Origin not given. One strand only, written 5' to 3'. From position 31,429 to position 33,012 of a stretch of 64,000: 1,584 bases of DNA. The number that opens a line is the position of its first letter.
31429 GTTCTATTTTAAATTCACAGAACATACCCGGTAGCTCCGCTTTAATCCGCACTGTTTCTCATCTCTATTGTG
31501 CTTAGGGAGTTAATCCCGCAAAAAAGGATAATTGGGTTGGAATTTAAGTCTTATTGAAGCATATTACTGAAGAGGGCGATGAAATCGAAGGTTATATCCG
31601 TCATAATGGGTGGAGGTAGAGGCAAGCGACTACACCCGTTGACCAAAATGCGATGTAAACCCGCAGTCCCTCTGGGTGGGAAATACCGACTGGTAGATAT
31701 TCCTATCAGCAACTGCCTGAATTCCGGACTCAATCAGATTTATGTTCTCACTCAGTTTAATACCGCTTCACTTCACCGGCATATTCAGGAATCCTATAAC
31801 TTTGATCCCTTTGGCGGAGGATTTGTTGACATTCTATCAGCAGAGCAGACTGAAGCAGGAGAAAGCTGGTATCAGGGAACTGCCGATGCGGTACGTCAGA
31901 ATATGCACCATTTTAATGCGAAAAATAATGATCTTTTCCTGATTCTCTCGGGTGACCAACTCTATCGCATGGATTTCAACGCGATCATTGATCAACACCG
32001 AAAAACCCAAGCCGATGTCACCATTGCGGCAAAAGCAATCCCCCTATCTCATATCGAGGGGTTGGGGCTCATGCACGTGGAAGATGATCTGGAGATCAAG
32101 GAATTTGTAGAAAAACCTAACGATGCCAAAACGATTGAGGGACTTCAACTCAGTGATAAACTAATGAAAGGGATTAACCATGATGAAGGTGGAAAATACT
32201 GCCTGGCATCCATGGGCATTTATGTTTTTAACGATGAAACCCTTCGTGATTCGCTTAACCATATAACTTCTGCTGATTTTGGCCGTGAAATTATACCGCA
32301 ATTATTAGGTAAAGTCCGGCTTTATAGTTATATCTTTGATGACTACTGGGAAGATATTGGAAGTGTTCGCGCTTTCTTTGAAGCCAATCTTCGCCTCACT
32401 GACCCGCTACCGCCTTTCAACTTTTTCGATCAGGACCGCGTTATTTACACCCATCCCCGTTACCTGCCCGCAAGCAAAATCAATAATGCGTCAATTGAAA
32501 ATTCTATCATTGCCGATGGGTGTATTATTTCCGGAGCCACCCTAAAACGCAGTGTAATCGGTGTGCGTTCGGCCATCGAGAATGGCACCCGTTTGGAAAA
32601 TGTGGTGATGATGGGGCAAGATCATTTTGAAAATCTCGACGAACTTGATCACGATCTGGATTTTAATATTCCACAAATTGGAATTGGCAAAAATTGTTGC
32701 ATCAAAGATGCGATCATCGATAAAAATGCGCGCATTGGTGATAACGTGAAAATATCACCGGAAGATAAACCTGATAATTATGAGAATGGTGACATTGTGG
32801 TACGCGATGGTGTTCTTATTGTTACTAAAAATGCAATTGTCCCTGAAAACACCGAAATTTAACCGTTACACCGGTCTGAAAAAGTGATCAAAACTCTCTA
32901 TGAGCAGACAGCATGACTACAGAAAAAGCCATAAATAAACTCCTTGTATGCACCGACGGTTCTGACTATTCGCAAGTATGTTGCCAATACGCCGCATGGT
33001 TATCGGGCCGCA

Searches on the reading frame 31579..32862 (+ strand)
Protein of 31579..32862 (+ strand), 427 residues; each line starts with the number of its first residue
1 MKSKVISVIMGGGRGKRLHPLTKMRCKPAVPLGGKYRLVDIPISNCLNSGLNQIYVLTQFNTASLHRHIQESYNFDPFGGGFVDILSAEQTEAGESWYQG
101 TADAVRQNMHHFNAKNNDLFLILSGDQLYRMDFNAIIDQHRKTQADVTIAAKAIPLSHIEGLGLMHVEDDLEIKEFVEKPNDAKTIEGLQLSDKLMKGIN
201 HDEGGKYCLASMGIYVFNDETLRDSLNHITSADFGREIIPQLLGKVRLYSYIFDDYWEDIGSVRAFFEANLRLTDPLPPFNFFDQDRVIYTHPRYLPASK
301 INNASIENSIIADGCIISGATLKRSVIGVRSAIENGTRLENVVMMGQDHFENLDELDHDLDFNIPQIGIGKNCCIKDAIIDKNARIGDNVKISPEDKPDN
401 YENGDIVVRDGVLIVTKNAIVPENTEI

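Call 25: search_protein_families(library=pfam, max_evalue=0.001, proteins=[window:31579-32862:+])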
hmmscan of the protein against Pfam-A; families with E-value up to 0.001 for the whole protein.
window:31579-32862:+ (427 aa): 6 families
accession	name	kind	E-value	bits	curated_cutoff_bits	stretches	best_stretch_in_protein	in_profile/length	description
PF00483.29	NTP_transferase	-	4.3e-56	190.7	21.2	1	7-274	2-243/245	Nucleotidyl transferase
PF25247.1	LbH_GLGC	-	1.3e-45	155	27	1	294-425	1-134/135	GLGC left-handed parallel beta-helix domain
PF24894.1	Hexapep_GlmU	-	7.2e-14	52.2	23.3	1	301-347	11-57/104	GlmU-like, C-terminal hexapeptide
PF25084.1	LbH_EIF2B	-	2.6e-06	27.8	54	0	302-347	49-95/105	EIF2B subunit epsilon LbH domain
PF12804.13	NTP_transf_3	-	5.3e-05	23.9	27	1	8-152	2-123/160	MobA-like NTP transferase domain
PF25087.1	GMPPB_C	-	0.0001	22.4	39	0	309-370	41-101/110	GMPPB C-terminal domain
